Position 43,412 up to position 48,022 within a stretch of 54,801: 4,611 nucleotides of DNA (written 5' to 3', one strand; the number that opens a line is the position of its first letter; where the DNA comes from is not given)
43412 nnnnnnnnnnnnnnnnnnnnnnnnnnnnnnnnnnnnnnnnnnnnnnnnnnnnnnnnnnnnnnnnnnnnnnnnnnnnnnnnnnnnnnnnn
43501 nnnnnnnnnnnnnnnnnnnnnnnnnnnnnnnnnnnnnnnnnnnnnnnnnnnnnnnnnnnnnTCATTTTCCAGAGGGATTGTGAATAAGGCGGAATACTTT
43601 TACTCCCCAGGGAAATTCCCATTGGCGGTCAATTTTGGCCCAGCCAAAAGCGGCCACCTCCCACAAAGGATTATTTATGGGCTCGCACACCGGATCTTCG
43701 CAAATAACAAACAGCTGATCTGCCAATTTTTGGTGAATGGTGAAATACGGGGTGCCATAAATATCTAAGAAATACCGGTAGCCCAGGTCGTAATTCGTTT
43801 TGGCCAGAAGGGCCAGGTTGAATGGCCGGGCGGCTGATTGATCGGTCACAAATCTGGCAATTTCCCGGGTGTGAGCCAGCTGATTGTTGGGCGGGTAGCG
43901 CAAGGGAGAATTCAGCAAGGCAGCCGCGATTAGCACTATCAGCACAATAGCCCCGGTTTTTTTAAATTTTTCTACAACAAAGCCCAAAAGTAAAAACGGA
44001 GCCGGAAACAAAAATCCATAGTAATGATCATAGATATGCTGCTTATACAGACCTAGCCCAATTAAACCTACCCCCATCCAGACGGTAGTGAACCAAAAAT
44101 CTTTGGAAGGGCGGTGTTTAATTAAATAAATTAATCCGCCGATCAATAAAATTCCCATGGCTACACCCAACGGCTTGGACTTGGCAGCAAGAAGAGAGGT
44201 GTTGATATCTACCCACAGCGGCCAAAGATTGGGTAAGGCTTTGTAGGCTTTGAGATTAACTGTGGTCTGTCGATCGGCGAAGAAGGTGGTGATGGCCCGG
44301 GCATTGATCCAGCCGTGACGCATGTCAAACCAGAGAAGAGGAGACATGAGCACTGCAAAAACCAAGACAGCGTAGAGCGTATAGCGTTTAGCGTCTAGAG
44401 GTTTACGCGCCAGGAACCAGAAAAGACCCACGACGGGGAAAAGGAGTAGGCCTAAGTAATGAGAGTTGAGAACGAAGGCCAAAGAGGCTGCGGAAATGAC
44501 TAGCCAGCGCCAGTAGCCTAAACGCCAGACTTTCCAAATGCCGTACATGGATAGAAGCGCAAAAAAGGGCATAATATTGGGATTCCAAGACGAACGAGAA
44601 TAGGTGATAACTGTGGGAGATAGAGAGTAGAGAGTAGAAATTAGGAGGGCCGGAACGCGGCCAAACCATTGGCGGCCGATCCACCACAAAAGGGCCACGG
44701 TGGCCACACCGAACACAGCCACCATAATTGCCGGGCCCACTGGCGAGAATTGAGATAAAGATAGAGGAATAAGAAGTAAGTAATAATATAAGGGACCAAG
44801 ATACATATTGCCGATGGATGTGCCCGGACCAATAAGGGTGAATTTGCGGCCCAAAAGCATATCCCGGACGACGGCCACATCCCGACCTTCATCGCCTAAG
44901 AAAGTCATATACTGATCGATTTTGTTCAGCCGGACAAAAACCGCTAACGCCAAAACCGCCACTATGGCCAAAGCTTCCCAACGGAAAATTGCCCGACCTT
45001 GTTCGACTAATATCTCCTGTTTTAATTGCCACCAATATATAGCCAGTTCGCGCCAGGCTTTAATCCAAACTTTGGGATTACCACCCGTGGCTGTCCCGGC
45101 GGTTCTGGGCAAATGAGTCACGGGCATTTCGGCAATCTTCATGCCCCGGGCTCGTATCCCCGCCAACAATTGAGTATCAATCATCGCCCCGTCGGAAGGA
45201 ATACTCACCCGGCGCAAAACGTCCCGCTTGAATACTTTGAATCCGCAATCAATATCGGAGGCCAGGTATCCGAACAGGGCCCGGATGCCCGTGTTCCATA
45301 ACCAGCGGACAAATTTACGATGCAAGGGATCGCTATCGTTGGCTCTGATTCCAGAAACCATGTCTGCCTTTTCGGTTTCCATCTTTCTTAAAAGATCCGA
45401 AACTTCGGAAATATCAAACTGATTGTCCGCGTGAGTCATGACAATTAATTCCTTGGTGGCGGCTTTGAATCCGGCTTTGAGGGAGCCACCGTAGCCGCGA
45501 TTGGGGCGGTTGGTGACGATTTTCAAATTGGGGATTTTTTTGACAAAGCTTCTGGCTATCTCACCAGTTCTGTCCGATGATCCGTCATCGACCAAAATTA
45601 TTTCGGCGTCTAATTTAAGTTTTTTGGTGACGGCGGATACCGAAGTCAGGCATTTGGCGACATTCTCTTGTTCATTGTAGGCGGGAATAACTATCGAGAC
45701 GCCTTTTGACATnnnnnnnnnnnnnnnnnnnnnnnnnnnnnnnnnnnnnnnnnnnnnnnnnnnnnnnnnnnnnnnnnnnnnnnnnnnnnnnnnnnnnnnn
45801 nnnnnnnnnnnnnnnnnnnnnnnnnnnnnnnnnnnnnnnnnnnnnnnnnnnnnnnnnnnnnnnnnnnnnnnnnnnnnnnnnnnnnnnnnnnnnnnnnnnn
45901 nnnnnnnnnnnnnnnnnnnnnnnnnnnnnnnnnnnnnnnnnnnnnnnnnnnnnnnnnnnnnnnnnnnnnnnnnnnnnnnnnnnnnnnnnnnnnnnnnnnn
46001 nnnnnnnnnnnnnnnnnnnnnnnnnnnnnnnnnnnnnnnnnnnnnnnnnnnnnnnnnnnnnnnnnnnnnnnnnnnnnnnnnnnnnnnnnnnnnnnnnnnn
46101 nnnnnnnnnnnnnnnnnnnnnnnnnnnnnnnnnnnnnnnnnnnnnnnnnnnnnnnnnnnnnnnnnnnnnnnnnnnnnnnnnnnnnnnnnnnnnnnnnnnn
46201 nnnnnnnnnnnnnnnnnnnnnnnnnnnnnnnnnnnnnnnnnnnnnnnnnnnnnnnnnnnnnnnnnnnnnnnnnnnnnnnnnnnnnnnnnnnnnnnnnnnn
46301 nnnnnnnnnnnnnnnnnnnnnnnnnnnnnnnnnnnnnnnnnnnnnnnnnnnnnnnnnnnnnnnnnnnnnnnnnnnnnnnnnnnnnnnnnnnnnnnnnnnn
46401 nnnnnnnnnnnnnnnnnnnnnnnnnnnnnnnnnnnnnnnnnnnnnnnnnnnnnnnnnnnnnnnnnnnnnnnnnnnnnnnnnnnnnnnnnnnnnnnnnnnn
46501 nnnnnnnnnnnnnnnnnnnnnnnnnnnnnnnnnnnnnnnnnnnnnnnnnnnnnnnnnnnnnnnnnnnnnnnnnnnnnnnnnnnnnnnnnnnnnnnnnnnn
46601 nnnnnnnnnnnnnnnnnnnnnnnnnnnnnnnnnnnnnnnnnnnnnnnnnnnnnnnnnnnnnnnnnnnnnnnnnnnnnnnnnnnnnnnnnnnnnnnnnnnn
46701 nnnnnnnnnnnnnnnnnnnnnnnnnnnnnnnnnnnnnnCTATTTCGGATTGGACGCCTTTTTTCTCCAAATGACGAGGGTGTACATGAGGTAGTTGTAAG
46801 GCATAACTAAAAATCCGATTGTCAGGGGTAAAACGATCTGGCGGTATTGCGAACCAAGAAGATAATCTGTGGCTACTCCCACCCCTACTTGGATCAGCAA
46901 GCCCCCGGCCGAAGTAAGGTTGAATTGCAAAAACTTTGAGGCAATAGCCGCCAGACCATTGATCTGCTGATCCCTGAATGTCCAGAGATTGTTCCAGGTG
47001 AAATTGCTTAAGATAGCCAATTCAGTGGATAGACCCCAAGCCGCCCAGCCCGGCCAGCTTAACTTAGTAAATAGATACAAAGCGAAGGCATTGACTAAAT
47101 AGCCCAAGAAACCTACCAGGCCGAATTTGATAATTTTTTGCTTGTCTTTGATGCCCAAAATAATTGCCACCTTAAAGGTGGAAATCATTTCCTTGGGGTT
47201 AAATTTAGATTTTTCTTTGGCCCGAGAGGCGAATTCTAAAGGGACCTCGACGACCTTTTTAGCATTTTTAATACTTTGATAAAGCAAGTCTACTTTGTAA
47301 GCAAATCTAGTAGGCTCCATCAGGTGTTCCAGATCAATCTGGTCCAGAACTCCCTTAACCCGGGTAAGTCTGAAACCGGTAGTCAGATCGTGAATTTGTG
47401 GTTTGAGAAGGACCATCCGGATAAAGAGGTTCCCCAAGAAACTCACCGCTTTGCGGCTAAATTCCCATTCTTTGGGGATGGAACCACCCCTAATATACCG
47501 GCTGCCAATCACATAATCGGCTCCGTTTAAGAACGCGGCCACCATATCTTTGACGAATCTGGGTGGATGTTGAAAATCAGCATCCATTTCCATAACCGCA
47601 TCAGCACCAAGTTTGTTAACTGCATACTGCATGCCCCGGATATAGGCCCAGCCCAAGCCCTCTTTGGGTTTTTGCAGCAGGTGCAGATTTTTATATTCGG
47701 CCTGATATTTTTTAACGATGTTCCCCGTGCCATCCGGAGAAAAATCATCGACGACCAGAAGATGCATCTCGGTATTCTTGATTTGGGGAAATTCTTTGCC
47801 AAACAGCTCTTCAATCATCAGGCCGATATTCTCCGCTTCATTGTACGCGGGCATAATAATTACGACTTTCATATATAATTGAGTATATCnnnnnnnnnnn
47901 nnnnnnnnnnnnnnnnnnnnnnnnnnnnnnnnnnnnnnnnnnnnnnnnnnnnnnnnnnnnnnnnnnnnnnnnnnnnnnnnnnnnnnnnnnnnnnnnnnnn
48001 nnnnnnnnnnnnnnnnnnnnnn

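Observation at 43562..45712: Single polypeptide fusing a polyprenyl-phosphate sugar synthase (GT2, DPM1-like) to a GT-C-like transferase domain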

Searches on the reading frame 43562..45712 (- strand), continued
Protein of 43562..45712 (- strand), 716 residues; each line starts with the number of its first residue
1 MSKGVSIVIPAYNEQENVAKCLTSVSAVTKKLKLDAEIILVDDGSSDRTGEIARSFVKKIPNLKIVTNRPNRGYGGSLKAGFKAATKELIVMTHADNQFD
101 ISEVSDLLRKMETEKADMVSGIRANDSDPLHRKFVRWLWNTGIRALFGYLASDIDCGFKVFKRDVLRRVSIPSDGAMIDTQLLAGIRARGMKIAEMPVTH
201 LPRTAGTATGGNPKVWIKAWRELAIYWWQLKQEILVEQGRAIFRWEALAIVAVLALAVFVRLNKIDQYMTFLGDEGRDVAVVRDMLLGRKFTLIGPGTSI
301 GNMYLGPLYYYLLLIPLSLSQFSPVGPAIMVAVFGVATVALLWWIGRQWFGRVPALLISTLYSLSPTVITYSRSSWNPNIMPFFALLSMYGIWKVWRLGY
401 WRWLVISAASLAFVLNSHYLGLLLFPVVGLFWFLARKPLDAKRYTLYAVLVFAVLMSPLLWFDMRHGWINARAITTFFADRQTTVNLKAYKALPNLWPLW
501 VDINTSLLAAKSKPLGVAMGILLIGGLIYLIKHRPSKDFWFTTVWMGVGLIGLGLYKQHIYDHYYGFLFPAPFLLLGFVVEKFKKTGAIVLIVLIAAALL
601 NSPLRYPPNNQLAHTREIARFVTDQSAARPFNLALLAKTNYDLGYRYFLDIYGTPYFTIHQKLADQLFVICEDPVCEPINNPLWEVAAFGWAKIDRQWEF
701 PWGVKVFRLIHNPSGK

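Call 65: search_protein_families(library=pfam, proteins=[P0343, P0346, P0327, P0333, P0320, P0354, P0313, P0254], max_evalue=0.001)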
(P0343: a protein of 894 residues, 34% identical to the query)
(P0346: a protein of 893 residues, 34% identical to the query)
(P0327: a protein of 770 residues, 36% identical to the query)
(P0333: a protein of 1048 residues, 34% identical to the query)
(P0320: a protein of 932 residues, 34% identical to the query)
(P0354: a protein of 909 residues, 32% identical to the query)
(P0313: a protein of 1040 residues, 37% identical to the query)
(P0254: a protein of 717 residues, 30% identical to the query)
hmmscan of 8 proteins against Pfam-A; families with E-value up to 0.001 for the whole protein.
P0343 (894 aa): 3 families
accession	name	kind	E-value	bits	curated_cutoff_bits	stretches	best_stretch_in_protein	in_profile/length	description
PF13231.12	PMT_2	-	8.1e-46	156.6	26.1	1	433-593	1-160/160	Dolichyl-phosphate-mannose-protein mannosyltransferase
PF00535.33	Glycos_transf_2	-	1.7e-26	93.6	23.3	1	30-192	1-164/168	Glycosyl transferase family 2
PF04138.20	GtrA_DPMS_TM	-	1.6e-20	73.9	26.1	1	262-378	1-117/117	GtrA/DPMS, transmembrane domain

P0346 (893 aa): 4 families
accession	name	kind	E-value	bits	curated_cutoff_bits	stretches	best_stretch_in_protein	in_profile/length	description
PF13231.12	PMT_2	-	5.8e-42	144.1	26.1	1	436-596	1-160/160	Dolichyl-phosphate-mannose-protein mannosyltransferase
PF00535.33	Glycos_transf_2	-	2.6e-26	93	23.3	1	29-189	1-162/168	Glycosyl transferase family 2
PF04138.20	GtrA_DPMS_TM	-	3.6e-22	79.2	26.1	1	261-379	1-117/117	GtrA/DPMS, transmembrane domain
PF13641.12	Glyco_tranf_2_3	-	2.7e-06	28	27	1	28-133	3-111/230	Glycosyltransferase like family 2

P0327 (770 aa): 3 families
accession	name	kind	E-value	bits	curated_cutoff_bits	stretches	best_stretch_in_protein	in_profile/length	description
PF00535.33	Glycos_transf_2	-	4.9e-19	69.3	23.3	1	30-197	1-164/168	Glycosyl transferase family 2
PF13231.12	PMT_2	-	3.6e-08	34.2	26.1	1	321-474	7-158/160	Dolichyl-phosphate-mannose-protein mannosyltransferase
PF13641.12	Glyco_tranf_2_3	-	0.00058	20.4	27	1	29-151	3-125/230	Glycosyltransferase like family 2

P0333 (1048 aa): 2 families
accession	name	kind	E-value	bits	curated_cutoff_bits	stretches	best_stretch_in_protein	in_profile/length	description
PF00535.33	Glycos_transf_2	-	1.5e-27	97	23.3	1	820-985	2-167/168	Glycosyl transferase family 2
PF09586.16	YfhO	-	1.3e-09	37.4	28.5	1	711-762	776-827/835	Bacterial membrane protein YfhO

P0320 (932 aa): 5 families
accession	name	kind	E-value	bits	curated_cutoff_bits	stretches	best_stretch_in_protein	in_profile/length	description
PF13231.12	PMT_2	-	7e-34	117.8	26.1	1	295-455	1-160/160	Dolichyl-phosphate-mannose-protein mannosyltransferase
PF00535.33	Glycos_transf_2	-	2.4e-25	89.9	23.3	1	16-183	2-167/168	Glycosyl transferase family 2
PF01569.27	PAP2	-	2.9e-23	82.5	27.2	1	812-928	4-125/130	PAP2 superfamily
PF14378.12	PAP2_3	-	2.5e-05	24.6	27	1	858-919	125-186/190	PAP2 superfamily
PF14360.12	PAP2_C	-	0.00056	20.9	27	1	862-921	8-69/74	PAP2 superfamily C-terminal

P0354 (909 aa): 4 families
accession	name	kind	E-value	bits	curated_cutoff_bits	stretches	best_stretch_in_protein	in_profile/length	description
PF13231.12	PMT_2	-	3.8e-43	147.9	26.1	1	435-595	1-160/160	Dolichyl-phosphate-mannose-protein mannosyltransferase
PF00535.33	Glycos_transf_2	-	1.2e-32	113.6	23.3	1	34-193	1-161/168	Glycosyl transferase family 2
PF13641.12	Glyco_tranf_2_3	-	3e-09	37.7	27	1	33-158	3-131/230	Glycosyltransferase like family 2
PF04138.20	GtrA_DPMS_TM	-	0.00098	19.8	26.1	1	269-370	6-108/117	GtrA/DPMS, transmembrane domain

P0313 (1040 aa): 3 families
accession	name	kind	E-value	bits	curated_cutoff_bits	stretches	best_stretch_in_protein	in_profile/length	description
PF00535.33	Glycos_transf_2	-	2.8e-28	99.4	23.3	1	811-975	2-166/168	Glycosyl transferase family 2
PF09586.16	YfhO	-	0.00014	20.9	28.5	1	683-754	763-834/835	Bacterial membrane protein YfhO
PF13641.12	Glyco_tranf_2_3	-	0.00037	21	27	1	810-1016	4-214/230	Glycosyltransferase like family 2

P0254 (717 aa): 3 families
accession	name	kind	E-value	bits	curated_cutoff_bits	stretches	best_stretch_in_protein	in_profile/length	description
PF00535.33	Glycos_transf_2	-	2.8e-20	73.4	23.3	1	5-170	2-163/168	Glycosyl transferase family 2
PF13231.12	PMT_2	-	5.5e-08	33.6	26.1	1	312-450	4-145/160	Dolichyl-phosphate-mannose-protein mannosyltransferase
PF13641.12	Glyco_tranf_2_3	-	7.5e-05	23.3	27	1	3-129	3-129/230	Glycosyltransferase like family 2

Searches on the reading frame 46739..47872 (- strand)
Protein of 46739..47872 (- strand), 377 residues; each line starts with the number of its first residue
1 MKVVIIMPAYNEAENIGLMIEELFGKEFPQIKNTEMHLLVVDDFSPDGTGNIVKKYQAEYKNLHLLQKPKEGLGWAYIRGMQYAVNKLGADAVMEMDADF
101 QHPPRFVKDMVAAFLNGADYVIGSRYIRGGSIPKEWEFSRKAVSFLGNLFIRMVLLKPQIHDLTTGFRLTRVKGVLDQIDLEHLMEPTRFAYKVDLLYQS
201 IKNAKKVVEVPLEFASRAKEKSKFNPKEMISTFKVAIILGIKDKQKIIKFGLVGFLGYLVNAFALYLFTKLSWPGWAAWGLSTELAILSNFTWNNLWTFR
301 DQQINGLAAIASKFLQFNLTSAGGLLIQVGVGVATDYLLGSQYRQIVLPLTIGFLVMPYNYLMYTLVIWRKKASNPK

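Call 4: search_protein_families(library=pfam, proteins=[window:46739-47872:-], max_evalue=0.01)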
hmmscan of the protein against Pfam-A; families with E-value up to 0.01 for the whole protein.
window:46739-47872:- (377 aa): 2 families
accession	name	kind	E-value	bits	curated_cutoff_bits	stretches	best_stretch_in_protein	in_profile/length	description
PF00535.33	Glycos_transf_2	-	6.9e-28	98.1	23.3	1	5-173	2-162/168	Glycosyl transferase family 2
PF04138.20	GtrA_DPMS_TM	-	3.1e-16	60.1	26.1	1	249-369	1-117/117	GtrA/DPMS, transmembrane domain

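Call 10: search_protein_families(library=ncbifam, proteins=[window:46739-47872:-], max_evalue=0.01)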
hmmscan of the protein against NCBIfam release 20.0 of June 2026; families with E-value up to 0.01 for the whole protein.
window:46739-47872:- (377 aa): 18 families
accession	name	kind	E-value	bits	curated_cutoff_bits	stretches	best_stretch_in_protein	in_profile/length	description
NF047588.1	GlcsyltransPgfSStrep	equivalog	3.4e-19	69.2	500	1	1-268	1-253/308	glycosyltransferase PgfS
TIGR04182.1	glyco_TIGR04182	equivalog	9.5e-16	58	325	1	2-261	1-238/293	S-layer glycoprotein N-glycosyltransferase AglJ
NF058614.1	PPMAGASynPpgS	equivalog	2.4e-11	43.5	370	1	3-214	2-196/226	polyprenyl-phospho-N-acetylgalactosaminyl synthase PpgS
TIGR03469.1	HpnB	hypoth_equivalog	3.1e-11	42.9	379.25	1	2-114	45-160/386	hopene-associated glycosyltransferase HpnB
NF041391.1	DPhHxTase_Halo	equivalog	5.2e-09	35.4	375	1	7-221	1-190/213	dolichyl-phosphate hexose transferase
NF007986.1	PRK10714.1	equivalog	1.4e-08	34.1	529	1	2-291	7-278/316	undecaprenyl-phosphate 4-deoxy-4-formamido-L-arabinose transferase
TIGR03937.1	PgaC_IcaA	equivalog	5e-08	32.3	422.3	1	2-118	46-154/407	poly-beta-1,6-N-acetyl-D-glucosamine synthase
NF041875.1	EPS_EpsD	equivalog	1e-07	31.7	370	1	4-122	2-112/325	exopolysaccharide biosynthesis glycosyltransferase EpsD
NF038302.1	EPS_HpsE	equivalog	1.3e-07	30.9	300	1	2-87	2-88/307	hormogonium polysaccharide biosynthesis glycosyltransferase HpsE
NF007482.0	PRK10073.1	equivalog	2.1e-07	30.3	423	1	2-87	7-87/334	glycosyltransferase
NF045692.1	OglycostaseCruG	equivalog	1.7e-06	27.2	600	1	2-113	42-151/386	2'-O-glycosyltransferase CruG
NF010496.0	PRK13915.1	equivalog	2.1e-05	23.7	262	1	2-118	32-146/307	glucosyl-3-phosphoglycerate synthase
TIGR04283.1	glyco_like_mftF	equivalog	0.00016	21.3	182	1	5-109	3-92/221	TIGR04283 family arsenosugar biosynthesis glycosyltransferase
NF053846.1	glyco_with_XrtP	equivalog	0.0008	18.2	520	1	33-68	67-102/440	XrtP-associated glycosyltransferase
NF047683.1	TeichurnBiosyTuaG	equivalog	0.00084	19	400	1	3-80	8-79/252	teichuronic acid biosynthesis protein TuaG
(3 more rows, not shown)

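Call 61: search_solved_structures(query=window:46739-47872:-, max_evalue=0.001)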
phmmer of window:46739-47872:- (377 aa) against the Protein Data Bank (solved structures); distinct sequences matched with E-value up to 0.001: 12.
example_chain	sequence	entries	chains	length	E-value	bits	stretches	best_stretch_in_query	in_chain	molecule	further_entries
5mlz_A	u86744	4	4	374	1.4e-45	159.2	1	1-329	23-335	Dolichol monophosphate mannose synthase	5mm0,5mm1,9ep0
9hwj_A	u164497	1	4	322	4.3e-09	39.1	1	2-291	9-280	Undecaprenyl-phosphate 4-deoxy-4-formamido-L-arabinose transferase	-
9bhc_C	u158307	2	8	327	1.8e-07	33.8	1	2-291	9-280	Undecaprenyl-phosphate 4-deoxy-4-formamido-L-arabinose transferase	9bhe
8vxh_A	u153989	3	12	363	2.6e-07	33.3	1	2-291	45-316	Undecaprenyl-phosphate 4-deoxy-4-formamido-L-arabinose transferase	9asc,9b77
5eke_A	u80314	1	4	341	9.6e-06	28.1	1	3-169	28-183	Uncharacterized glycosyltransferase sll0501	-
5ekp_C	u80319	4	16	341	9.9e-06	28.1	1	3-141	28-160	Uncharacterized glycosyltransferase sll0501 | Glycosyltransferase sll0501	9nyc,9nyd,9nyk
9nye_A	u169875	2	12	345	1e-05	28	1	3-141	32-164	Glycosyltransferase sll0501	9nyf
3bcv_A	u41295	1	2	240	1.3e-05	27.7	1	2-89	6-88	Putative glycosyltransferase protein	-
5tze_C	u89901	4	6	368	6.1e-05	25.5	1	1-135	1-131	Glycosyl transferase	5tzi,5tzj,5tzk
5tz8_A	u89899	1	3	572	0.00013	24.4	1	1-135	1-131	Glycosyl transferase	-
6yv7_B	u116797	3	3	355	0.00024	23.5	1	2-106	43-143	Glycosyl transferase, family 2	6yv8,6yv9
6yv7_A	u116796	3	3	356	0.00024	23.5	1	2-106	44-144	Glycosyl transferase, family 2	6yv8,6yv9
